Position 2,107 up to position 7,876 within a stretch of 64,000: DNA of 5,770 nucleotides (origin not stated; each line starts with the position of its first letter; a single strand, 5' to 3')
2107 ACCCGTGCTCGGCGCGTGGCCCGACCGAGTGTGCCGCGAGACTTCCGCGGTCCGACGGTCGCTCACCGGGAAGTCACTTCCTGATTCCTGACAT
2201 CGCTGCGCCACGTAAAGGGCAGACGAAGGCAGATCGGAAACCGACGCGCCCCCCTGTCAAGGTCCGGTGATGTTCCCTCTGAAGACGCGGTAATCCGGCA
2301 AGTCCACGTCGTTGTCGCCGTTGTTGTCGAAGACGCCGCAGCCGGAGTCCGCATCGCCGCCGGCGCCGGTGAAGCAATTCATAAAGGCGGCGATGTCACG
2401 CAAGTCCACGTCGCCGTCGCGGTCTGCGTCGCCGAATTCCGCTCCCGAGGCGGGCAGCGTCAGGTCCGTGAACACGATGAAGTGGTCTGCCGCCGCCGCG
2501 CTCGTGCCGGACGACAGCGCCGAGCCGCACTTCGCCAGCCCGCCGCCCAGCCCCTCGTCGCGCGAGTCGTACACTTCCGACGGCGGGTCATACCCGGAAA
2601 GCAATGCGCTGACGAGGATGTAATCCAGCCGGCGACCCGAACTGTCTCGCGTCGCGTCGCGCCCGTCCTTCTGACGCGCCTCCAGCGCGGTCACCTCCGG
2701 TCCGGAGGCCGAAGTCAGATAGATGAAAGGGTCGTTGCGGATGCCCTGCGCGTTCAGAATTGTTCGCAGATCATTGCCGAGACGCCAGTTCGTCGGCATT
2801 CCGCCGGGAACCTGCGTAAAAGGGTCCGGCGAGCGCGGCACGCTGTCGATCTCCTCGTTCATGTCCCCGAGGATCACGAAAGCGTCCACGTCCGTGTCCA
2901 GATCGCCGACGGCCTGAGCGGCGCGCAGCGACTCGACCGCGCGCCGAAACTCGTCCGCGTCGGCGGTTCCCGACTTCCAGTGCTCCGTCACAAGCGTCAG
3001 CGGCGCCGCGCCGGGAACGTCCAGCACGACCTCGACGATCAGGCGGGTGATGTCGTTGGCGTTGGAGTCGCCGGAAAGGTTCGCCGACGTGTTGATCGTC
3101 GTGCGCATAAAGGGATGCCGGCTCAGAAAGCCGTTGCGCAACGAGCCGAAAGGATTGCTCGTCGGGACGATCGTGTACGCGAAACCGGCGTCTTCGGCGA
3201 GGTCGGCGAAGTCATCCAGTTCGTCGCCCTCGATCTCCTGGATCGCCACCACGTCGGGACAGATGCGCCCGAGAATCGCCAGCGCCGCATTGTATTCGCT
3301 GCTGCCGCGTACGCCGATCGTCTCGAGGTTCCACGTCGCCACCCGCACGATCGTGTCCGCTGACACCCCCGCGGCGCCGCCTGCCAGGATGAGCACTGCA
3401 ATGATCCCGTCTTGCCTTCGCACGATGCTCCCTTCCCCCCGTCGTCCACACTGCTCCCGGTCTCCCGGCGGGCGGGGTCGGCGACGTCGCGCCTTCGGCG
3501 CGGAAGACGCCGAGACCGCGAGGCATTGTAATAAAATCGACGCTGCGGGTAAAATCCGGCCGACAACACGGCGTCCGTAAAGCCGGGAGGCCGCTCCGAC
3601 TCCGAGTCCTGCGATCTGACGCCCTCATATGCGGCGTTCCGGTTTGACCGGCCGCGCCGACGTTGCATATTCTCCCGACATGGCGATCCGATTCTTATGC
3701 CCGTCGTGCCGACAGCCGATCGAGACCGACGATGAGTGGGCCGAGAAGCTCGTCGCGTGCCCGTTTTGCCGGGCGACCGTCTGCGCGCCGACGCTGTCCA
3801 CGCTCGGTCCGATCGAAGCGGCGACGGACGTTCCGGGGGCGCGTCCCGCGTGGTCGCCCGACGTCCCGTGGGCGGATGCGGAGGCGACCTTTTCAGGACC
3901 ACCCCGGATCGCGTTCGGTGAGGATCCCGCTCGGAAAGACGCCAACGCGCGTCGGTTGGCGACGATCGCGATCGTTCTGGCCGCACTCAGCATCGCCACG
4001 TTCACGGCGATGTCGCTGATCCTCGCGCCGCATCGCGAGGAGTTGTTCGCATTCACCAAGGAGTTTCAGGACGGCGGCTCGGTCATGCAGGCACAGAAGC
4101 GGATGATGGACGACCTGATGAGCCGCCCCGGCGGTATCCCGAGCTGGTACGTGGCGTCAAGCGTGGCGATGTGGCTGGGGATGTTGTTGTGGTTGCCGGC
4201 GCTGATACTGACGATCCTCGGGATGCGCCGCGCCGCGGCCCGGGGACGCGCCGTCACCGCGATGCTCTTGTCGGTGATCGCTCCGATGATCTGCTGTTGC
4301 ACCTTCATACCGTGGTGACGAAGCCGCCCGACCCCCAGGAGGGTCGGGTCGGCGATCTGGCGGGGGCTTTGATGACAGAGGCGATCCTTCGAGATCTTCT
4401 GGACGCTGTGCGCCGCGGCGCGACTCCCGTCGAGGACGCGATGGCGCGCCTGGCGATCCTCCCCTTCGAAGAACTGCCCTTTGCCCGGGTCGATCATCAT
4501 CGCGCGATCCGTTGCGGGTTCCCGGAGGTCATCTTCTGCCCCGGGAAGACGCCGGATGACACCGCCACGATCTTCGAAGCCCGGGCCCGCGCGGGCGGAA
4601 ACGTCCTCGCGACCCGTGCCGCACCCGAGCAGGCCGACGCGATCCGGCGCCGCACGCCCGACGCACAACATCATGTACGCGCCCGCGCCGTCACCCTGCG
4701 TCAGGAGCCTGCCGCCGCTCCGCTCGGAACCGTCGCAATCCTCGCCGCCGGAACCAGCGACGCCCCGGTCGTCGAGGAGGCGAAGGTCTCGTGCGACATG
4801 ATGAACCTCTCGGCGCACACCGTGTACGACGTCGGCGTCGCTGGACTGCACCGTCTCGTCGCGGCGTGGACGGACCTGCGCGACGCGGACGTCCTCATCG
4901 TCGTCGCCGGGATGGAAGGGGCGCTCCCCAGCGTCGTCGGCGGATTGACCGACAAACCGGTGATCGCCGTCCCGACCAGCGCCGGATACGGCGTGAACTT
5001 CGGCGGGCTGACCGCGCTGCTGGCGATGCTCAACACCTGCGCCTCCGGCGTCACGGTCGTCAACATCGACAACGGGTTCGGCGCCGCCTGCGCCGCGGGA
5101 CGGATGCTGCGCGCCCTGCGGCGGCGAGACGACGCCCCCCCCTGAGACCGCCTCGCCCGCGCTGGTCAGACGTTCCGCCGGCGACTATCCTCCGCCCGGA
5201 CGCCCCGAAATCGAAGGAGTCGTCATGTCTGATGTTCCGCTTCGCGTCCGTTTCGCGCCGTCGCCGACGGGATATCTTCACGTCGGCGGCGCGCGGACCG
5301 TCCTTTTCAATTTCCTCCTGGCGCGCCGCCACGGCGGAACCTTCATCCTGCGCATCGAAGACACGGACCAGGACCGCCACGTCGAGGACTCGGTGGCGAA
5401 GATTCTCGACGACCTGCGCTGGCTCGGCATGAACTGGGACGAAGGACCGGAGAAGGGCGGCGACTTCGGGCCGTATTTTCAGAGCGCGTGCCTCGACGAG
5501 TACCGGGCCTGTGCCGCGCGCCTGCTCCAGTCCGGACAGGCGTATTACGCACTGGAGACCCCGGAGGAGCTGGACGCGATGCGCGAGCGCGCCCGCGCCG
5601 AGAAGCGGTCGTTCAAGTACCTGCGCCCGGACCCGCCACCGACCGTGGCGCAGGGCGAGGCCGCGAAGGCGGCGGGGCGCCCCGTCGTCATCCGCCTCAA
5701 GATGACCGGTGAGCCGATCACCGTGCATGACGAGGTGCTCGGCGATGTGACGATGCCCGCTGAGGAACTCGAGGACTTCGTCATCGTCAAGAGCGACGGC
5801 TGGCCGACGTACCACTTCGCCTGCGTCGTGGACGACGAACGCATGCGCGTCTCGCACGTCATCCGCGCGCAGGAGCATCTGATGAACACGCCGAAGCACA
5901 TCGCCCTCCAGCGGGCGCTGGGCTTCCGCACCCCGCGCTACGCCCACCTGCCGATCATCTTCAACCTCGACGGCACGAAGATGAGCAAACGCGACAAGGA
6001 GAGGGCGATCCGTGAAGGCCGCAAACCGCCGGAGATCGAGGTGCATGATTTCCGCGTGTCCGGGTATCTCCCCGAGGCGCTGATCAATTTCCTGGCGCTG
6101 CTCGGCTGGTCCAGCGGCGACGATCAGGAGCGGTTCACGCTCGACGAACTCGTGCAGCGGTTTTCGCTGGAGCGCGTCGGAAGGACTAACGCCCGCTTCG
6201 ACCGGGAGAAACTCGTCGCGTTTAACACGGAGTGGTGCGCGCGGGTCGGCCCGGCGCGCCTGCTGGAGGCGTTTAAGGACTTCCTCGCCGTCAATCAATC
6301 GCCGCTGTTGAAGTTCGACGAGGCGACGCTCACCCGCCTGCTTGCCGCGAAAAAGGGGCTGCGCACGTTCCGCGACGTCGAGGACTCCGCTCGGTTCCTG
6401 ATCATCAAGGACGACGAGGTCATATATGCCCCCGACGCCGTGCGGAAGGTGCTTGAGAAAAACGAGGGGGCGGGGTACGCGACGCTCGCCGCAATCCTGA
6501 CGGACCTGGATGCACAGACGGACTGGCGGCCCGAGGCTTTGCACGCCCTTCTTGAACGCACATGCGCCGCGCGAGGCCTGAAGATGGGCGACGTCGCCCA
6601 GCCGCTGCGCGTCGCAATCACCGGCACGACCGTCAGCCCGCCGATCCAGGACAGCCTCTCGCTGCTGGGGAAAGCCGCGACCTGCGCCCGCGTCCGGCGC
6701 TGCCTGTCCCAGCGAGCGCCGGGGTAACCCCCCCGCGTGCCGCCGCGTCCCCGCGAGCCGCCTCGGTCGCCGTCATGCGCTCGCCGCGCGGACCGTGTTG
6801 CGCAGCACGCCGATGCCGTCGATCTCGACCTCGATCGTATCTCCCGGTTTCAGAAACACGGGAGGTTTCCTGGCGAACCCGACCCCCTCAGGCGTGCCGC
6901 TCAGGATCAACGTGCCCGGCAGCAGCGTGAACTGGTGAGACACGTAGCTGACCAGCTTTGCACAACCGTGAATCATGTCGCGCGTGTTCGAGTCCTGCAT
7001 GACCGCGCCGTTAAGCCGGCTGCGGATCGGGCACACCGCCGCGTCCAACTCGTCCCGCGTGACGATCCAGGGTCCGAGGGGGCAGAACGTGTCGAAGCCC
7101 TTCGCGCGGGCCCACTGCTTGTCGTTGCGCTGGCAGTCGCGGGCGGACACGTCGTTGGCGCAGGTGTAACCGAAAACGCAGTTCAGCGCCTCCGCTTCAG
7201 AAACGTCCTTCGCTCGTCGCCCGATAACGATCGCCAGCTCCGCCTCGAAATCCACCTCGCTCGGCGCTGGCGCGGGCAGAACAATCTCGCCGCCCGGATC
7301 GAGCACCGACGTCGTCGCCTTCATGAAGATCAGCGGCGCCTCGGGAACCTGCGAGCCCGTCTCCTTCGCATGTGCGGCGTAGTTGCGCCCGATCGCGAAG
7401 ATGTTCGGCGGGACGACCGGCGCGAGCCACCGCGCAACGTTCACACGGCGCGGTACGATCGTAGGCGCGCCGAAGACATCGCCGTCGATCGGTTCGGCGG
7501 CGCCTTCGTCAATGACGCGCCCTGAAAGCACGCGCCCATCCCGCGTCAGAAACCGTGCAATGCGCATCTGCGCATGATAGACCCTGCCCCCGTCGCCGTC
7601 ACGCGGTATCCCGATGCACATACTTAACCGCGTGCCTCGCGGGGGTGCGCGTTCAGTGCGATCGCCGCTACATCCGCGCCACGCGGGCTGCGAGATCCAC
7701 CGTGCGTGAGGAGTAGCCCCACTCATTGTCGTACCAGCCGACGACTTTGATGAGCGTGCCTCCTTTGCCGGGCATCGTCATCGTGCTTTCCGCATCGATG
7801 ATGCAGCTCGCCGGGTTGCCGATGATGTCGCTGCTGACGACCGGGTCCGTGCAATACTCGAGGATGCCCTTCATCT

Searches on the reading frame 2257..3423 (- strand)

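Call 60: search_protein_families(library=pfam, proteins=[window:2257-3423:-], max_evalue=0.00001)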
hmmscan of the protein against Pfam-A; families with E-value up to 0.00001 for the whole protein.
window:2257-3423:- (388 aa): 1 family
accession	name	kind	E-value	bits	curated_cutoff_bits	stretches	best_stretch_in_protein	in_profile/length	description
PF03372.29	Exo_endo_phos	-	1.3e-08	35.3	24.5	1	29-273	1-204/225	Endonuclease/Exonuclease/phosphatase family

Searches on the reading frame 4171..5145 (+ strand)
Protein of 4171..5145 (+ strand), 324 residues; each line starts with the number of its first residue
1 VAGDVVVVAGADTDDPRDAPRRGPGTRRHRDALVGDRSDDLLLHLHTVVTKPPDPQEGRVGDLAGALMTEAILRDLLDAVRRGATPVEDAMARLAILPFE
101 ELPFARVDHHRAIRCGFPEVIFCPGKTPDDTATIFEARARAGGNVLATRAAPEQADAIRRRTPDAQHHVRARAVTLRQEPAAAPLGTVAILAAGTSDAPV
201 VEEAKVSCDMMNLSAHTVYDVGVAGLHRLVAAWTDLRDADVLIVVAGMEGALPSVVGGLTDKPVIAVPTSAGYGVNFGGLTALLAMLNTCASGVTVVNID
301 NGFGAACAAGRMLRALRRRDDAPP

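Call 60: search_protein_families(library=pfam, proteins=[window:4171-5145:+], max_evalue=0.00001)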
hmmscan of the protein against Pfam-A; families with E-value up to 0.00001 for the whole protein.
window:4171-5145:+ (324 aa): 1 family
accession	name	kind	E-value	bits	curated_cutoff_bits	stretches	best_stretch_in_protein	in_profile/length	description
PF00731.26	AIRC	-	2e-16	60.3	30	1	188-314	2-128/148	AIR carboxylase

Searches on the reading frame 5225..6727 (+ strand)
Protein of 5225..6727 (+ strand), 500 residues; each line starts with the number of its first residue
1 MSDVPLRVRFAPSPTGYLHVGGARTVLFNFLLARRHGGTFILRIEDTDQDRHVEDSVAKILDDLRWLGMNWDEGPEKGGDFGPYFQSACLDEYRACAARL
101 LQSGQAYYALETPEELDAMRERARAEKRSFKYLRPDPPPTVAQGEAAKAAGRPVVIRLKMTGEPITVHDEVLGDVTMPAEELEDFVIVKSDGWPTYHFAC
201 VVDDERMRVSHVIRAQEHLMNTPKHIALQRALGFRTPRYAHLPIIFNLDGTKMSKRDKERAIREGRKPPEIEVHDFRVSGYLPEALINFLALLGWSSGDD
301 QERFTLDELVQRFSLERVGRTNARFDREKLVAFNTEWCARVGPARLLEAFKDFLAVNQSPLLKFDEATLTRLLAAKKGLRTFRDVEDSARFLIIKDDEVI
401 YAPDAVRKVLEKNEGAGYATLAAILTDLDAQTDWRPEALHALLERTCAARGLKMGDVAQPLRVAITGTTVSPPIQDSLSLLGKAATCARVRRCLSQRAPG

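Call 60: search_protein_families(library=pfam, proteins=[window:5225-6727:+], max_evalue=0.00001)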
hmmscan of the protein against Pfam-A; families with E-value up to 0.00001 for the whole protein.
window:5225-6727:+ (500 aa): 2 families
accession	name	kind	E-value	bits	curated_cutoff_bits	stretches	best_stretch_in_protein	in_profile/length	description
PF00749.27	tRNA-synt_1c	-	7.6e-91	304.7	23.4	1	6-330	2-312/314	tRNA synthetases class I (E and Q), catalytic domain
PF19269.4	Anticodon_2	-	8.4e-27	94.7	23.6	1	347-493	3-140/141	Anticodon binding domain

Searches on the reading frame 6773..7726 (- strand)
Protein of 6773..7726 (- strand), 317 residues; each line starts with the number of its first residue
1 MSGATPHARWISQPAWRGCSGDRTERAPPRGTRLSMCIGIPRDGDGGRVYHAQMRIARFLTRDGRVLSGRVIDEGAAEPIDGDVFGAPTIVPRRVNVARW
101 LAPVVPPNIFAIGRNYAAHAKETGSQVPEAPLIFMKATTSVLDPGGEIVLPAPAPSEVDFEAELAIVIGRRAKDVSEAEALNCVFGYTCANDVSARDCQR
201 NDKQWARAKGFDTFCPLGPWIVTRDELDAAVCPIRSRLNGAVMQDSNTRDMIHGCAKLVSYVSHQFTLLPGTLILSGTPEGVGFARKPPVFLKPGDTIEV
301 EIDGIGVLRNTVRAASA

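Call 60: search_protein_families(library=pfam, proteins=[window:6773-7726:-], max_evalue=0.00001)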
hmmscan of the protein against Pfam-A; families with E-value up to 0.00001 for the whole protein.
window:6773-7726:- (317 aa): 1 family
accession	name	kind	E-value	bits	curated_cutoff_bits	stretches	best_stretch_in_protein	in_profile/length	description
PF01557.24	FAA_hydrolase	-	7.4e-76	255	23.9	1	109-313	2-214/214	Fumarylacetoacetate (FAA) hydrolase C-terminal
